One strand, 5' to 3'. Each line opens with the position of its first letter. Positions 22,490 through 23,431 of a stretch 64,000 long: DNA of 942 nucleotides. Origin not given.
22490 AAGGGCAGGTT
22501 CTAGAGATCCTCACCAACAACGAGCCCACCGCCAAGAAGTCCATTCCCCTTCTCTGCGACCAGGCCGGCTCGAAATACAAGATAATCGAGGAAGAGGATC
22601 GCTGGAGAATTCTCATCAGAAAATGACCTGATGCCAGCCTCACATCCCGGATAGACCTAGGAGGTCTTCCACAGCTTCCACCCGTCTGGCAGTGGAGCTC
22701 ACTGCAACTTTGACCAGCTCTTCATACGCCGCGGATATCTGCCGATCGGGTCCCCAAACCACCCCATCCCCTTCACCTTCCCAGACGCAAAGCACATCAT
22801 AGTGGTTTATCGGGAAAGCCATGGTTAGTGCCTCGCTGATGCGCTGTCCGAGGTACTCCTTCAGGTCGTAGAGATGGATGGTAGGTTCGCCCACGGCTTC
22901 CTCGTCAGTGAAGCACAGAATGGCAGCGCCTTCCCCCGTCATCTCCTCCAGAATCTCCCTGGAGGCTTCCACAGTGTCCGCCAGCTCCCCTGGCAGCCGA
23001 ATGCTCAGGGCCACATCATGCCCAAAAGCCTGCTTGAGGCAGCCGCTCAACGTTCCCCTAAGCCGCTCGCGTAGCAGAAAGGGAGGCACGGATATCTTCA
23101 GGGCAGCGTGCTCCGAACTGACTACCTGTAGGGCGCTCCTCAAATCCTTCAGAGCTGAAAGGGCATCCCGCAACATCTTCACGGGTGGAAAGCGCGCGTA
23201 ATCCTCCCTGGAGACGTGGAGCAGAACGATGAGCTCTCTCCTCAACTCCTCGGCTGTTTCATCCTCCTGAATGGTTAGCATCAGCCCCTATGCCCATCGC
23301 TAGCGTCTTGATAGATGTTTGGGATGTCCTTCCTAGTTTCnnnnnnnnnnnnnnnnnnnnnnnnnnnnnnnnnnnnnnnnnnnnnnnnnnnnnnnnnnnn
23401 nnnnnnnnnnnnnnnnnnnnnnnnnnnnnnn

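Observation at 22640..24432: Lrp regulator / DUF835-like / unknown 213-aa protein: a co-directional three-gene unit of unknown function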

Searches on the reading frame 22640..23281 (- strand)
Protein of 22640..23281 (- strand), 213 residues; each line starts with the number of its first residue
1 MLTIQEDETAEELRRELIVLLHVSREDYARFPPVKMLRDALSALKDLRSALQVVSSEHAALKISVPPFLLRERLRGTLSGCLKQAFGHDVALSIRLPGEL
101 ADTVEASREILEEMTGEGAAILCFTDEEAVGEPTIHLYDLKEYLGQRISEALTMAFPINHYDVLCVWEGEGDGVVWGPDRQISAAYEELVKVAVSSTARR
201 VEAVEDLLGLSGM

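Call 3: search_protein_families(library=pfam, proteins=[window:22640-23281:-], max_evalue=0.1)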
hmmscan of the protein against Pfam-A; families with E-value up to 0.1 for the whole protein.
window:22640-23281:- (213 aa): 0 families

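Call 4: search_protein_families(library=ncbifam, proteins=[window:22640-23281:-], max_evalue=0.1)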
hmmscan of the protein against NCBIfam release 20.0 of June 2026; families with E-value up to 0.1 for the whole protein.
window:22640-23281:- (213 aa): 0 families

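Call 5: find_homologous_proteins(query=window:22640-23281:-, max_evalue=0.001)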
Query window:22640-23281:- (213 aa): 14 proteins with E <= 0.001 among 1094 candidates.
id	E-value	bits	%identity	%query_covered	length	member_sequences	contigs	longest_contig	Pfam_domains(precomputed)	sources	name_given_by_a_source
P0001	1.0e-132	458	100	100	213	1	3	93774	-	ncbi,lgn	ncbi:MAG: hypothetical protein ACE5HJ_01620 [Thermoplasmata archaeon]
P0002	2.0e-77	277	59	92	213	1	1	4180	-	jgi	jgi:hypothetical protein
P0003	4.8e-74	266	57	100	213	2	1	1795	-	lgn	-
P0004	2.3e-69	251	53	99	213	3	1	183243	-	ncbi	-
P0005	2.0e-64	235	55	98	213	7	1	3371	-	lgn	-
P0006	3.1e-61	224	53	98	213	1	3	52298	-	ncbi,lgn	-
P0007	3.7e-59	218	54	95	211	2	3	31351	-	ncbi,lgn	-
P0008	1.6e-57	212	53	98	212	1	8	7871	-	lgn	-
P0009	9.2e-54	200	50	88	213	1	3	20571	-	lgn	-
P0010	2.0e-53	199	51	98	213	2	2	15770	-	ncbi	-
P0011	4.7e-53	198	50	98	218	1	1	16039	-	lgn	-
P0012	3.9e-49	185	48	92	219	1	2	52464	-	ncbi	-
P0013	4.1e-48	182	47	98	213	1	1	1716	-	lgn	-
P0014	4.7e-48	181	49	98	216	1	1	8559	-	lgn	-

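Call 6: find_encoding_contigs(protein=P0004, flank=6000, max_places=3)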
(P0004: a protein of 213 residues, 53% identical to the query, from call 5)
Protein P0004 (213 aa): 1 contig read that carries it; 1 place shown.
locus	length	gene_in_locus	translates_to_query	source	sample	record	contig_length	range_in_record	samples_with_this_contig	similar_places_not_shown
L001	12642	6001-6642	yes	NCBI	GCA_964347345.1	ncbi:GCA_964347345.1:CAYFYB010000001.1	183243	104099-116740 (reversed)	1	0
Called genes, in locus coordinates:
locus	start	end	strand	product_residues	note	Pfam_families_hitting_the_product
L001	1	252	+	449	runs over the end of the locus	PF00753:Lactamase_B, PF12706:Lactamase_B_2, PF07521:RMMBL (weak)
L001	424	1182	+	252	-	PF04909:Amidohydro_2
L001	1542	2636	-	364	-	PF02073:Peptidase_M29, PF26233:NicX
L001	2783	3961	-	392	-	PF01546:Peptidase_M20, PF07687:M20_dimer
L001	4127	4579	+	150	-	PF12840:HTH_20 (weak), PF13404:HTH_AsnC-type, PF13412:HTH_24, PF01037:AsnC_trans_reg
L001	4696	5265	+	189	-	PF00071:Ras, PF08477:Roc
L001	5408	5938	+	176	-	PF05763:DUF835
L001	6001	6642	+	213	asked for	-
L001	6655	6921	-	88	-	PF01206:TusA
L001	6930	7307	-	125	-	PF13686:DrsE_2 (weak), PF02635:DsrE (weak)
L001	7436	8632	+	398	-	PF13506:Glyco_transf_21, PF13641:Glyco_tranf_2_3, PF00535:Glycos_transf_2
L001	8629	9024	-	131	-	PF03334:PhaG_MnhG_YufB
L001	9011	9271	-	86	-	PF04066:MrpF_PhaF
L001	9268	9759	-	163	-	PF01899:MNHE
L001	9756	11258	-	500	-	PF00361:Proton_antipo_M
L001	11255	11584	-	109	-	PF00420:Oxidored_q2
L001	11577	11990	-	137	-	PF04039:MnhB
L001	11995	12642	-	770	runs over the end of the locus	PF00662:Proton_antipo_N, PF00361:Proton_antipo_M, PF00499:Oxidored_q3 (weak), PF13244:MbhD, PF20501:MbhE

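Call 7: find_encoding_contigs(protein=P0012, flank=6000, max_places=3)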
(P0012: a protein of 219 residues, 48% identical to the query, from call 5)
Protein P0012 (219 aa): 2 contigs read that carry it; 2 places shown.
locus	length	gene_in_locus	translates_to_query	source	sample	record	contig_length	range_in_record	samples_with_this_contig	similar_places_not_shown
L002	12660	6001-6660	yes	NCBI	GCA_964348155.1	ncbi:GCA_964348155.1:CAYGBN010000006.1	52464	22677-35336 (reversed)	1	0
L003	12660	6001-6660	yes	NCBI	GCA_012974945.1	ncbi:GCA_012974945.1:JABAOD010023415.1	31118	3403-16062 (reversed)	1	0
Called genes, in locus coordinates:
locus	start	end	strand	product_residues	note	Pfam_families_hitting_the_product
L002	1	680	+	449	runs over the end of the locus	PF00753:Lactamase_B (weak), PF12706:Lactamase_B_2, PF07521:RMMBL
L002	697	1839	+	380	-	PF01266:DAO (faint), PF01494:FAD_binding_3 (weak), PF05834:Lycopene_cycl (faint), PF07992:Pyr_redox_2 (faint), PF12831:FAD_oxidored (weak), PF13450:NAD_binding_8 (faint), PF04820:Trp_halogenase (weak)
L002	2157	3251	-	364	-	PF02073:Peptidase_M29, PF26233:NicX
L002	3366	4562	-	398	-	PF01546:Peptidase_M20, PF07687:M20_dimer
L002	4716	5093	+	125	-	-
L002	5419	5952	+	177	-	PF05763:DUF835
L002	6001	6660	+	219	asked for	-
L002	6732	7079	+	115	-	-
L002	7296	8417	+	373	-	PF00535:Glycos_transf_2, PF13506:Glyco_transf_21, PF13641:Glyco_tranf_2_3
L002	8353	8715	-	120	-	PF03334:PhaG_MnhG_YufB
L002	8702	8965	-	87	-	PF04066:MrpF_PhaF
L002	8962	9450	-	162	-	PF01899:MNHE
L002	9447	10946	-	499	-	PF00361:Proton_antipo_M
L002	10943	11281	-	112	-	PF00420:Oxidored_q2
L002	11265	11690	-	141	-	PF04039:MnhB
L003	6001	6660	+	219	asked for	-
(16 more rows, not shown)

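Call 8: find_encoding_contigs(protein=P0006, flank=6000, max_places=3)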
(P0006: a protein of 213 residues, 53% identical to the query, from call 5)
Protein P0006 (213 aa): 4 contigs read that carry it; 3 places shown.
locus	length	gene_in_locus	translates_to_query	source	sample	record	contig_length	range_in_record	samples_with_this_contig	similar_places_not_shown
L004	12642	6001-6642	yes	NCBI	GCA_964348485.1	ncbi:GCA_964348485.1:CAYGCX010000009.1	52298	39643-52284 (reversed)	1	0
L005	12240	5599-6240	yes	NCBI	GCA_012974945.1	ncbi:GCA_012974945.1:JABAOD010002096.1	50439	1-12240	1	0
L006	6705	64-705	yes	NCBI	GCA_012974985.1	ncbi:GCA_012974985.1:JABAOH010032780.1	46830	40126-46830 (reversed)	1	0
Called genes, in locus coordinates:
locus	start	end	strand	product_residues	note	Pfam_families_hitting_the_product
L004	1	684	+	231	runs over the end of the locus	?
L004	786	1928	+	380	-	PF01266:DAO (weak), PF01494:FAD_binding_3 (weak), PF04820:Trp_halogenase (faint), PF05834:Lycopene_cycl (faint), PF07992:Pyr_redox_2 (weak), PF13450:NAD_binding_8 (weak)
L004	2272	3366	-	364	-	PF02073:Peptidase_M29, PF26233:NicX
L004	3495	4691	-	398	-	PF01546:Peptidase_M20, PF07687:M20_dimer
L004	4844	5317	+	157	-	PF12802:MarR_2 (weak), PF12840:HTH_20 (weak), PF13404:HTH_AsnC-type, PF13412:HTH_24, PF01037:AsnC_trans_reg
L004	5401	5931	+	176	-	PF05763:DUF835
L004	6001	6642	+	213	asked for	-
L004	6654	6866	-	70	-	PF01206:TusA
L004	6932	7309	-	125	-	PF13686:DrsE_2 (weak), PF02635:DsrE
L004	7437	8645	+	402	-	PF13506:Glyco_transf_21, PF00535:Glycos_transf_2, PF13641:Glyco_tranf_2_3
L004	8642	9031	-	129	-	PF03334:PhaG_MnhG_YufB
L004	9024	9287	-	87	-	PF04066:MrpF_PhaF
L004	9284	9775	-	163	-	PF01899:MNHE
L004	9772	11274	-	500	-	PF00662:Proton_antipo_N (weak), PF00361:Proton_antipo_M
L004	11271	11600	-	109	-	PF00420:Oxidored_q2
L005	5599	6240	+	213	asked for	-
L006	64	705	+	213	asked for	-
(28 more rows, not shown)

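Call 22: predict_structure(alignment_id=A1)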
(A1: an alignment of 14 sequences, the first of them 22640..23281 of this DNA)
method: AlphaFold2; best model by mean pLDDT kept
length: 213 residues; sequences in the alignment: 14
mean_pLDDT: 90.8   pTM: 0.87
mean pLDDT of the five models: 90.8, 90.3, 90.0, 89.3, 89.2
residues with pLDDT >= 90: 176; 70-90: 20; 50-70: 9; < 50: 8
segments of 3 or more residues with pLDDT < 50: 1-8
pLDDT, mean of each block of 10 residues (from residue 1): 48 84 95 95 93 94 92 95 96 95 96 83 97 94 95 95 93 89 97 97 91 62
secondary structure, 60 per line:
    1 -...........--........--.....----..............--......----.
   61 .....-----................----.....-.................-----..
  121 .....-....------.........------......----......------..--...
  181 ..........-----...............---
elements in order: H2-12 E15-22 H25-29 H34-47 E50-55 E60-65 H71-86 E91-95 H97-113 E119-125 H127-130 H137-145 E152-157 E162-167 H178-190 E196-200 H201-210

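Call 24: find_related_loci(query=A1, collection=genome_contigs, flank=6000)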
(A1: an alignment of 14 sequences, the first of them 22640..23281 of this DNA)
Query A1 (213 aa) in genome_contigs; peptide patterns used: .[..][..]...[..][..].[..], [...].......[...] (x = any residue, [..] = any of these).
300 stretches matched a pattern; 6 encode a relative of the query (tblastn E <= 1e-3); 6 distinct loci.
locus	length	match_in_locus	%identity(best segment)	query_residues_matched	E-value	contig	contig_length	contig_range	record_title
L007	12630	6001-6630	53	1-210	1e-76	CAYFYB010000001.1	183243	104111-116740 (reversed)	MAG TPA_asm: uncultured Methanomassiliicoccales archaeon isolate ERP108616_co2_1 genome assembly, contig: NODE_19_length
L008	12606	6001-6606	55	1-203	4e-61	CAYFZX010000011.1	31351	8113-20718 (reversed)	MAG TPA_asm: uncultured Methanomassiliicoccales archaeon isolate ERP108616_co2_132 genome assembly, contig: NODE_1787_le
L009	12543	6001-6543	47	22-203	4e-55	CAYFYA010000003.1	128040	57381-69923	MAG TPA_asm: uncultured Methanomassiliicoccales archaeon isolate ERP108616_co2_123 genome assembly, contig: NODE_65_leng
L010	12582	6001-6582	48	14-209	8e-51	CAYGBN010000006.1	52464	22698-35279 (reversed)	MAG TPA_asm: uncultured Methanomassiliicoccales archaeon isolate ERP108616_co2_28 genome assembly, contig: NODE_643_leng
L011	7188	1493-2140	41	1-212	2e-47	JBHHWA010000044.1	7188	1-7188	MAG: Thermoplasmata archaeon isolate S.3.sp3_bin.18 NODE_1291_length_7188_cov_5.375859, whole genome shotgun sequence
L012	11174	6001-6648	40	1-212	2e-44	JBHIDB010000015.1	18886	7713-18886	MAG: Thermoplasmata archaeon isolate Baj_3_bin.8 NODE_261_length_18886_cov_20.594764, whole genome shotgun sequence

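Call 31: search_solved_structures(query=A1, max_evalue=10, show_alignments=2)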
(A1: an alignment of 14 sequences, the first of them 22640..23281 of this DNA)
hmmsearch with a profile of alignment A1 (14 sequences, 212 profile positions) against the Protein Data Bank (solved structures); distinct sequences matched with E-value up to 10: 6.
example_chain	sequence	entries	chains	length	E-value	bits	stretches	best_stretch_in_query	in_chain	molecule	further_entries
6nx2_A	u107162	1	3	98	0.0034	20.2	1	71-146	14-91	Design construct AAA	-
6nyi_A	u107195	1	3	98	0.031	17.1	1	71-146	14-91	Design construct XXA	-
6o0i_A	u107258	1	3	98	0.071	15.9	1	71-146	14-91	Design construct XAA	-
6nz3_A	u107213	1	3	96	0.096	15.4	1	71-146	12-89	Design construct XAA_GGHN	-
6nxm_A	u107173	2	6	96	0.22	14.2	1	71-146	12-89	Design construct XAA_GVDQ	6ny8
6o0c_A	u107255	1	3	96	0.22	14.2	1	71-146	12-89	Design construct XAA_GVDQ mutant M4L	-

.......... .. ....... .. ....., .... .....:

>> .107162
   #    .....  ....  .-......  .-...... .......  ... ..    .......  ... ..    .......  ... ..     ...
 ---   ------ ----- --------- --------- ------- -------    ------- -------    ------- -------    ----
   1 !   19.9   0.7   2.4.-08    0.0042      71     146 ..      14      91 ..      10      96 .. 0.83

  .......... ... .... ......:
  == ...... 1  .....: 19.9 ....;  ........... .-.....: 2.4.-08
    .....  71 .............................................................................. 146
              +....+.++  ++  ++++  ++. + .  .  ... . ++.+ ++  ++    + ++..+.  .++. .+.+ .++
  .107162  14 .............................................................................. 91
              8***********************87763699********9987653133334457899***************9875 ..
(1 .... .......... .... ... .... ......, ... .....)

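Call 32: search_protein_families(library=pfam, alignment_id=A1, max_evalue=10)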
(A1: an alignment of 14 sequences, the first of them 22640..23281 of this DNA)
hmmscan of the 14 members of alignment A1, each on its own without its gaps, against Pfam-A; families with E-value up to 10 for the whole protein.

A. member 1, window:22640-23281:- (213 aa): 0 families

B. families by the number of members that match (of 14 scanned): 8 families
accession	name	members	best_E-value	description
PF24989.1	DUF7776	2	0.33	Domain of unknown function (DUF7776)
PF20270.3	CATRA-C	1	0.091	CASPASE and TPR Repeat-Associated C-terminal domain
PF18891.5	FANCL_d3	1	0.12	FANCL UBC-like domain 3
PF06287.16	DUF1039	1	0.14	Protein of unknown function (DUF1039)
PF14276.11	DUF4363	1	0.16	Domain of unknown function (DUF4363)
PF10892.13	DUF2688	1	0.26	Protein of unknown function (DUF2688)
PF18081.7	FANC_SAP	1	0.39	Fanconi anemia-associated nuclease SAP domain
PF14377.11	UBM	1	6.3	Ubiquitin binding region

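Call 34: fold_search(model_id=the predicted structure, library=pdb)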
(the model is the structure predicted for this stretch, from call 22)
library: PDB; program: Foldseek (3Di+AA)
matches with E <= 10: 1055; with E <= 0.001: 1
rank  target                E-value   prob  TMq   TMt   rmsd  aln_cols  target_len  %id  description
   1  4ney_B                9.5e-04  0.85  0.24  0.28  15.9       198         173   12  Crystal Structure of an engineered protein with ferredoxin fold, Northeast Structural Genomics Consortium (NESG) Targe (released 2014-01-15)
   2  9a76_A                1.1e-03  0.77  0.24  0.10  12.8       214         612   10  Integrative model of LEPA-CSHA by crosslinking MS and deep learning (released 2024-09-18)
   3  4ney_A                1.2e-03  0.85  0.24  0.28  15.9       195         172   13  Crystal Structure of an engineered protein with ferredoxin fold, Northeast Structural Genomics Consortium (NESG) Targe (released 2014-01-15)
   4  6fxj_B                1.9e-03  0.51  0.22  0.20  12.9       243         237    9  Structure of coproheme decarboxylase from Listeria monocytogenes in complex with iron coproporphyrin III (released 2019-07-10)
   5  4hhu_B                2.5e-03  0.82  0.25  0.30  12.7       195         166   13  Crystal Structure of Engineered Protein. Northeast Structural Genomics Consortium Target OR280. (released 2012-10-24)
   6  5it0                  2.8e-03  0.44  0.20  0.12  16.1       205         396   10  Crystal structure of Mycobacterium avium SerB2 mutant D343N/D347N (released 2016-04-27)
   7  4nez                  3.8e-03  0.72  0.23  0.29  16.0       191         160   12  Crystal Structure of an engineered protein with ferredoxin fold, Northeast Structural Genomics Consortium (NESG) Target  (released 2014-01-15)
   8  5jlp                  4.1e-03  0.47  0.20  0.13  15.7       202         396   11  Crystal structure of Mycobacterium avium SerB2 in complex with serine at ACT domain (released 2017-05-03)
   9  5is2                  4.3e-03  0.44  0.20  0.13  15.9       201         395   11  Crystal structure of Mycobacterium avium SerB2 at pH 6.6 (released 2016-04-27)
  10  5loq_C                4.6e-03  0.57  0.26  0.24  12.8       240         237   10  Structure of coproheme bound HemQ from Listeria monocytogenes (released 2016-10-26)
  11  2hiy_B                5.6e-03  0.99  0.51  0.59   6.5       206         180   12  The structure of conserved bacterial protein SP0830 from Streptococcus pneumoniae. (released 2006-08-29)
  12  2f1f_A                5.6e-03  0.44  0.19  0.23  14.8       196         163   11  Crystal structure of the regulatory subunit of acetohydroxyacid synthase isozyme III from E. coli (released 2006-01-24)
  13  2hiy_C                6.3e-03  0.99  0.52  0.59   6.4       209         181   10  The structure of conserved bacterial protein SP0830 from Streptococcus pneumoniae. (released 2006-08-29)
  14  2hiy_A                6.8e-03  0.99  0.52  0.59   6.3       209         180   12  The structure of conserved bacterial protein SP0830 from Streptococcus pneumoniae. (released 2006-08-29)
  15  5it4                  6.8e-03  0.38  0.20  0.13  15.9       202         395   11  Crystal structure of Mycobacterium avium SerB2 mutant D343N (released 2016-04-27)
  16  2hiy_D                8.7e-03  0.99  0.51  0.58   6.4       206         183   12  The structure of conserved bacterial protein SP0830 from Streptococcus pneumoniae. (released 2006-08-29)
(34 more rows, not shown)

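Call 52: search_protein_families(library=ncbifam, proteins=[L001:4696-5265:+, L012:5332-5859:-], max_evalue=0.001)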
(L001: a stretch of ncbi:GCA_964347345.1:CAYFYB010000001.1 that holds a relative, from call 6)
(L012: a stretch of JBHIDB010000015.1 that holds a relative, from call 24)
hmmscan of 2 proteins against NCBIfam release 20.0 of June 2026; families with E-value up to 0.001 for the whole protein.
L001:4696-5265:+ (189 aa): 1 family
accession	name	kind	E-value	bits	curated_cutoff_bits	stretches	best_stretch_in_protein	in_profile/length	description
TIGR00231.1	small_GTP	domain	2.7e-13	50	42.5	1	12-174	4-162/164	GTP-binding protein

L012:5332-5859:- (175 aa): 1 family
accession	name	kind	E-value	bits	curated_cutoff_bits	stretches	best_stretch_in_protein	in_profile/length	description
TIGR02096.1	TIGR02096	subfamily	1.1e-12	48.4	97.1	1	48-172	9-129/129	ketosteroid isomerase-related protein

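Call 63: search_protein_representatives(alignment_id=A1)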
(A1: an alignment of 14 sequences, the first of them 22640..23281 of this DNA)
Query: 14 sequences, 212 profile positions. Proteins with E-value up to 0.001 (for the whole library): 8; up to 1e-10: 7; up to 1e-30: 7. The best 8 are listed.
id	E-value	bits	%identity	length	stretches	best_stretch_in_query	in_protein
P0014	6.2e-89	313.5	-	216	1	1-211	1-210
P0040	1.0e-79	283.4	-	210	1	1-208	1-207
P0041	6.9e-65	234.9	-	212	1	1-208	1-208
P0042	8.0e-59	215.1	-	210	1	10-206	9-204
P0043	3.6e-56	206.4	-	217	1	1-209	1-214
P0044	9.9e-52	191.9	-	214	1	10-209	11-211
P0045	2.2e-38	148.2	-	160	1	1-155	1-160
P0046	4.0e-06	42.9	-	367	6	148-175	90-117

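Call 97: search_protein_families(library=padloc, proteins=[window:22640-23281:-], max_evalue=0.01)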
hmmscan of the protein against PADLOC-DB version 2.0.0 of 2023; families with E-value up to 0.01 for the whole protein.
window:22640-23281:- (213 aa): 0 families
